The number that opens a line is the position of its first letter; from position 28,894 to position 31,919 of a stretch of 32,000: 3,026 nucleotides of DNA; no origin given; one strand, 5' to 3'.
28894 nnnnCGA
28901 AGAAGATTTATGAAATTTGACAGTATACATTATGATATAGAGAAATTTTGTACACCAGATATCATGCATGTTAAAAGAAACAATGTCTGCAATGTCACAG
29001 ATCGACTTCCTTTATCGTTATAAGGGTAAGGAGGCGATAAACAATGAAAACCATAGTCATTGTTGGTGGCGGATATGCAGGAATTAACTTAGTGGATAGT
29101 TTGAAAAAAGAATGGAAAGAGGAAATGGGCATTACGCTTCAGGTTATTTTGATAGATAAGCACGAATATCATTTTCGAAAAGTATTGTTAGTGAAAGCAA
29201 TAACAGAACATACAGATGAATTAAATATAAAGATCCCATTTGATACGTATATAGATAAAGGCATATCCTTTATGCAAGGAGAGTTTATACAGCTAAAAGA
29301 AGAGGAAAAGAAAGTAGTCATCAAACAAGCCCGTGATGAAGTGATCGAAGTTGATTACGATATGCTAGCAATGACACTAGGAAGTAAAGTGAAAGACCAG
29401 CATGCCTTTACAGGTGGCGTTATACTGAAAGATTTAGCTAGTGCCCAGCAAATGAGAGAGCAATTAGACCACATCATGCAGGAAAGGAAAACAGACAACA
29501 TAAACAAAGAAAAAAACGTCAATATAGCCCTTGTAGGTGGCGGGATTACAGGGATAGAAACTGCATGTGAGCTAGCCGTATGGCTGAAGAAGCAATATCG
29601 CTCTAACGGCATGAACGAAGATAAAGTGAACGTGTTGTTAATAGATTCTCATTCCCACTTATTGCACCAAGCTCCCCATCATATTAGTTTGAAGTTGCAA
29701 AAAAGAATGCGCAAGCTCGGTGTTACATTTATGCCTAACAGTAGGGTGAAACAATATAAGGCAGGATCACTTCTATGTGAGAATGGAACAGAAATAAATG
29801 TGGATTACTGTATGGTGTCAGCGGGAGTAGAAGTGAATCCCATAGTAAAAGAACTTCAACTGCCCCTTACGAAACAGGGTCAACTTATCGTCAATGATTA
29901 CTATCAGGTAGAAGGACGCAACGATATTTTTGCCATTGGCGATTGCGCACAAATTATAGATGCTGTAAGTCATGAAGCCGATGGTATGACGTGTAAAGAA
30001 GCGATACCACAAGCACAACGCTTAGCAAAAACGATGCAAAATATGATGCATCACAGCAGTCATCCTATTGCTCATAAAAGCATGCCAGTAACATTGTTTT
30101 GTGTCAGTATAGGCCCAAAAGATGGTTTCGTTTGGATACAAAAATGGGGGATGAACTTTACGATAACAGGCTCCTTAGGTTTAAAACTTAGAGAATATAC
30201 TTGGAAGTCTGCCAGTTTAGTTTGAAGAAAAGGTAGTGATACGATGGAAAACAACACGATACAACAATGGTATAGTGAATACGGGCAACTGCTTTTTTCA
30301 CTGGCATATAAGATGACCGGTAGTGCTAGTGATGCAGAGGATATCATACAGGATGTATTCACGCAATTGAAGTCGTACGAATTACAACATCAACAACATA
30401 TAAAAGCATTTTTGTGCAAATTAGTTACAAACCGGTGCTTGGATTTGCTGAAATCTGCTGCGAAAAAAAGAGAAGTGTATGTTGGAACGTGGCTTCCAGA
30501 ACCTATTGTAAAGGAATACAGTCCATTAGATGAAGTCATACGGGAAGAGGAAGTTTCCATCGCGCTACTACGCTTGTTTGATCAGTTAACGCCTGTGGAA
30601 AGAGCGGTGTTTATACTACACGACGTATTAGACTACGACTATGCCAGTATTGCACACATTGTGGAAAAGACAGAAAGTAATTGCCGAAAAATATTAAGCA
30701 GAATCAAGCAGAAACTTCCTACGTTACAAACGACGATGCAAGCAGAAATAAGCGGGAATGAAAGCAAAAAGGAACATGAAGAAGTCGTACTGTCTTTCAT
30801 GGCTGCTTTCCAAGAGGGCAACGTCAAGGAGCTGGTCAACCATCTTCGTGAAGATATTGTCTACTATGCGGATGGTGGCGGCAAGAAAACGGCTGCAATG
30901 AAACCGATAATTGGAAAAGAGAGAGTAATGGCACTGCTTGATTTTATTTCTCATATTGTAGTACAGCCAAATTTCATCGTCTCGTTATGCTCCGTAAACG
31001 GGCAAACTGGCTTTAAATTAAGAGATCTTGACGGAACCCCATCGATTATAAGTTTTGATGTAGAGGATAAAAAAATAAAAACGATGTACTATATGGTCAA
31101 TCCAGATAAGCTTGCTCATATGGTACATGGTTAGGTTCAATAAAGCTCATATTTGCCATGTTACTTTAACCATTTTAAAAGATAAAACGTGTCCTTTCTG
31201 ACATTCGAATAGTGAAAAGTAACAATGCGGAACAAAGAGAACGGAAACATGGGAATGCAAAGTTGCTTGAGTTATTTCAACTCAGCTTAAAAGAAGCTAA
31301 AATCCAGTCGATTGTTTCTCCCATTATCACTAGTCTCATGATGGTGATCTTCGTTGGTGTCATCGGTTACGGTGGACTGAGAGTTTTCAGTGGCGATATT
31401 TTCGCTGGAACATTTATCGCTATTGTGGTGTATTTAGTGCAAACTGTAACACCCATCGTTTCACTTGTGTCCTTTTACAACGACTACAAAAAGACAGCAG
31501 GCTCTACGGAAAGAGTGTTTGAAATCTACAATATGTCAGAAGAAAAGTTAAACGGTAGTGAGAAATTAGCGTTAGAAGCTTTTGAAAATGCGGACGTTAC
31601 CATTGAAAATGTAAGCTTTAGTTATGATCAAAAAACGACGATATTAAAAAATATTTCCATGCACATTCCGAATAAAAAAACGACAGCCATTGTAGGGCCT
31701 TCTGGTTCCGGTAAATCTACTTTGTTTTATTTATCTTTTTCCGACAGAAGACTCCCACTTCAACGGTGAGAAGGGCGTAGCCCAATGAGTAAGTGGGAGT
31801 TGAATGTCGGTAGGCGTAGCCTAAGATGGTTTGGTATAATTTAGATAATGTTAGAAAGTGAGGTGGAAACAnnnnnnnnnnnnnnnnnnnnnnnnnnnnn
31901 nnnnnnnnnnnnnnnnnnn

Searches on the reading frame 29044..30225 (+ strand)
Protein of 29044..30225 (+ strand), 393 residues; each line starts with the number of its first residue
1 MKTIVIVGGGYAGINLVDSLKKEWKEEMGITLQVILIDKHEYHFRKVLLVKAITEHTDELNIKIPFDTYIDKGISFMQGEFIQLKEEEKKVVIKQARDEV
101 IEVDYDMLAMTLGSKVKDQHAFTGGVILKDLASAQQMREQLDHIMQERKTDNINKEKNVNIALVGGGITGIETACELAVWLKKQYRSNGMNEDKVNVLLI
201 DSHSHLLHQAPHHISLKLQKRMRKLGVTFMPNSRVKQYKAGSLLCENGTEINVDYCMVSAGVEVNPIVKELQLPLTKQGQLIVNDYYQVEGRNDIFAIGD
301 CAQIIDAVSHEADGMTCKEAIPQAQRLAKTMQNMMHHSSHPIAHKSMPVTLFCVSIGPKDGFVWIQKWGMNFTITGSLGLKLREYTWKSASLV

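Call 6: search_protein_families(library=pfam, proteins=[window:29044-30225:+], max_evalue=0.01)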
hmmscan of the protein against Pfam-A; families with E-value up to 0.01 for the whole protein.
window:29044-30225:+ (393 aa): 5 families
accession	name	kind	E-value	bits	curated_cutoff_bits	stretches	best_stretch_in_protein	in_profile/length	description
PF07992.20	Pyr_redox_2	-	4.3e-39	135.1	26.1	1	3-308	2-284/291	Pyridine nucleotide-disulphide oxidoreductase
PF00070.33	Pyr_redox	-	2.5e-10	41.1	22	1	161-239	2-67/82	Pyridine nucleotide-disulphide oxidoreductase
PF01266.30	DAO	-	4.1e-07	30.3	27.9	0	211-285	148-232/353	FAD dependent oxidoreductase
PF13454.12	NAD_binding_9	-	4.8e-05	23.8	21.8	0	5-42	1-35/155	FAD-NAD(P)-binding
PF13450.12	NAD_binding_8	-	0.00055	20.6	21.9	0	164-206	2-31/68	NAD(P)-binding Rossmann-like domain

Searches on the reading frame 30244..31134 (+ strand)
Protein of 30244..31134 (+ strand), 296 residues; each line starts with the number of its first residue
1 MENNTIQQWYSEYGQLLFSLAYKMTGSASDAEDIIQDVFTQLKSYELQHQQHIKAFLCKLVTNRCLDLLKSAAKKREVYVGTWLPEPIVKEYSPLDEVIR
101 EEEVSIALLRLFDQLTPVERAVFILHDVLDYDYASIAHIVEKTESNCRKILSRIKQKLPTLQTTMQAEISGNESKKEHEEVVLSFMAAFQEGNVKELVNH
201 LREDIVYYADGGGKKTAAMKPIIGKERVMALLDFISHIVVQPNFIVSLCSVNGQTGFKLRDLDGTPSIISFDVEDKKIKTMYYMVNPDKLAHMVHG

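Call 6: search_protein_families(library=pfam, proteins=[window:30244-31134:+], max_evalue=0.01)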
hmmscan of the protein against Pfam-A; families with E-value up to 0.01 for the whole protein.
window:30244-31134:+ (296 aa): 2 families
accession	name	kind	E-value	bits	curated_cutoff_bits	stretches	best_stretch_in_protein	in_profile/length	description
PF04542.20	Sigma70_r2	-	2.4e-11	43.7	24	1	10-73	2-69/71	Sigma-70 region 2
PF08281.18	Sigma70_r4_2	-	4.1e-11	42.8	25.7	1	107-158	3-54/54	Sigma-70, region 4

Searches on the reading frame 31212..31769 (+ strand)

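Call 6: search_protein_families(library=pfam, proteins=[window:31212-31769:+], max_evalue=0.01)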
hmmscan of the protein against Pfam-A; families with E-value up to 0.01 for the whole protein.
window:31212-31769:+ (185 aa): 5 families
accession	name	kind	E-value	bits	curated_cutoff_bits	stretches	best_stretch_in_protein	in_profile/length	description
PF00664.28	ABC_membrane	-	1.6e-07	31.7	28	1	5-81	197-273/274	ABC transporter transmembrane region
PF00005.33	ABC_tran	-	4.6e-07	31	25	1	145-173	1-29/137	ABC transporter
PF13555.12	AAA_29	-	7.3e-05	22.9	27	1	149-172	16-39/61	P-loop containing region of AAA domain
PF03193.22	RsgA_GTPase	-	0.00056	20.2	30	1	122-172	77-123/174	RsgA GTPase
PF13476.12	AAA_23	-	0.0014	19.7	27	1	131-172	4-36/201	AAA domain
